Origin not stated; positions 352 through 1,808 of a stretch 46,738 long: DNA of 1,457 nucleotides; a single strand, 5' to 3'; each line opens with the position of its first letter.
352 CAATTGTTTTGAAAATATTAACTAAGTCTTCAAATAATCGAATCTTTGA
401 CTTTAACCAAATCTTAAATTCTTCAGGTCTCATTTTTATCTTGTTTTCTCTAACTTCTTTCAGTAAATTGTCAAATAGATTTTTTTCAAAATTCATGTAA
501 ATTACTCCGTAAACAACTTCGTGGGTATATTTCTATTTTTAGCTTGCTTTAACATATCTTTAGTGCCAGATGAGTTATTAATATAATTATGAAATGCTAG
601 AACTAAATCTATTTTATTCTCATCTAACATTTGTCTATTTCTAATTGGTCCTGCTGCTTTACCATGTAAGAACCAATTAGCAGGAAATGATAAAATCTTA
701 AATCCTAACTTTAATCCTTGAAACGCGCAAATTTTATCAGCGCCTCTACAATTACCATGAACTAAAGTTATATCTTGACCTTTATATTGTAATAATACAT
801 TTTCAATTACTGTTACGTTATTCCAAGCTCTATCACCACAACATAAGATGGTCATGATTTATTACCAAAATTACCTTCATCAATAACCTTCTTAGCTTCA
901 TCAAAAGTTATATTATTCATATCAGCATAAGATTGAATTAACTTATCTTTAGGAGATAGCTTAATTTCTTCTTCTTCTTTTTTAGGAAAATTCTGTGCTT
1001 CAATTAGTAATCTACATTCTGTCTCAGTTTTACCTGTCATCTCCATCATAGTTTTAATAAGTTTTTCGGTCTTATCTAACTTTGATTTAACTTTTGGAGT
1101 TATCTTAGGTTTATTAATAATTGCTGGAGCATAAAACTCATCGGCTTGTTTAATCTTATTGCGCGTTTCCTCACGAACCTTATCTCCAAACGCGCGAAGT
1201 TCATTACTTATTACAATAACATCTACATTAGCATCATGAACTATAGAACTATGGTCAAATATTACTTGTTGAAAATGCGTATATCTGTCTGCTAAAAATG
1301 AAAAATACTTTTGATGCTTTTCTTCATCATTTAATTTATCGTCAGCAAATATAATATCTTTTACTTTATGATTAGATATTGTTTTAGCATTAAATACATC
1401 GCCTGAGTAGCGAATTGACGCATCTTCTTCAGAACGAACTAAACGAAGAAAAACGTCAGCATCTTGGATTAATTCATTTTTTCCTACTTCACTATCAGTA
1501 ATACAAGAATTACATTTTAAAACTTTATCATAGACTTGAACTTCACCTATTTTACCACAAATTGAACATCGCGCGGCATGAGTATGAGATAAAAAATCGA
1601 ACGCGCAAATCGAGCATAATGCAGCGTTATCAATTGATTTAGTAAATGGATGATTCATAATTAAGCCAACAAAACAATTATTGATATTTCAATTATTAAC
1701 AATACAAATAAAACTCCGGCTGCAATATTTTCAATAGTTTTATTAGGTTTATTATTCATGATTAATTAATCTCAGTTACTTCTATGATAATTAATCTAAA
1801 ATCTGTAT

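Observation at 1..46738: Genome-wide excess of the pentamer GCGCG/CGCGC in an AT-rich genome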

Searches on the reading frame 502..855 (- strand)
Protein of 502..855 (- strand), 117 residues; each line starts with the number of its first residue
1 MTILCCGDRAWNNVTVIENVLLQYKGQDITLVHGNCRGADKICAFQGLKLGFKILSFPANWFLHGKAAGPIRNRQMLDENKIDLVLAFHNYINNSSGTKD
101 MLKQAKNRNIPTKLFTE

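Call 17: search_protein_families(library=pfam, proteins=[window:502-855:-], max_evalue=0.01)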
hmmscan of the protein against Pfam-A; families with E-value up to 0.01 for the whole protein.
window:502-855:- (117 aa): 1 family
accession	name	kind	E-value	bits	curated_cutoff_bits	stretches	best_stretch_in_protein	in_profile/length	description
PF10686.14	YAcAr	-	1.4e-09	38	28.2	1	1-64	1-66/66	YspA, cpYpsA-related SLOG family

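Call 70: search_protein_families(library=ncbifam, proteins=[window:502-855:-], max_evalue=0.01)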
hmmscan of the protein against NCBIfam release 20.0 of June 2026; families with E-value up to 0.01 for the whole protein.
window:502-855:- (117 aa): 0 families

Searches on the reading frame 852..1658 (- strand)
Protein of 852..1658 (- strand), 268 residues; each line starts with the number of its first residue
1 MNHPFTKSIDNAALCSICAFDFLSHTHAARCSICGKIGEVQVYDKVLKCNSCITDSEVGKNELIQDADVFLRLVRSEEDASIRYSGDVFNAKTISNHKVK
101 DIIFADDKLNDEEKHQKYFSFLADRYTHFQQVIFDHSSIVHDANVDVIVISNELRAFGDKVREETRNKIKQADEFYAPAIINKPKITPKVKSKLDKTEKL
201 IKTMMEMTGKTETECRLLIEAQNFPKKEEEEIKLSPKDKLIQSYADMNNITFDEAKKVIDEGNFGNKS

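Call 12: search_protein_families(library=phrogs, proteins=[window:852-1658:-], max_evalue=0.00001)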
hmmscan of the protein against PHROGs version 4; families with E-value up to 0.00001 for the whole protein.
window:852-1658:- (268 aa): 0 families

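Call 17: search_protein_families(library=pfam, proteins=[window:852-1658:-], max_evalue=0.01)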
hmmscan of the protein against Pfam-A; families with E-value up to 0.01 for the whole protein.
window:852-1658:- (268 aa): 0 families

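Call 69: search_solved_structures(query=window:852-1658:-, max_evalue=1)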
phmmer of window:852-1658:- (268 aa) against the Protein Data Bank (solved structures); distinct sequences matched with E-value up to 1: 3.
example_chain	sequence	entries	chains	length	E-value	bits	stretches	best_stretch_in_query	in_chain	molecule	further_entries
2dkt_A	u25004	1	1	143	0.073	15.7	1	14-66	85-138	RING finger and CHY zinc finger domain-containing protein 1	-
4wwf_A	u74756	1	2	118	0.62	12.7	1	136-226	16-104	Nickel and cobalt resistance protein CnrR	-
3gw6_A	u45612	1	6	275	0.84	12.3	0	97-194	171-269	Endo-N-acetylneuraminidase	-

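Call 70: search_protein_families(library=ncbifam, proteins=[window:852-1658:-], max_evalue=0.01)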
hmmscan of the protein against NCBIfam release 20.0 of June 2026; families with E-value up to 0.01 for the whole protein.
window:852-1658:- (268 aa): 0 families
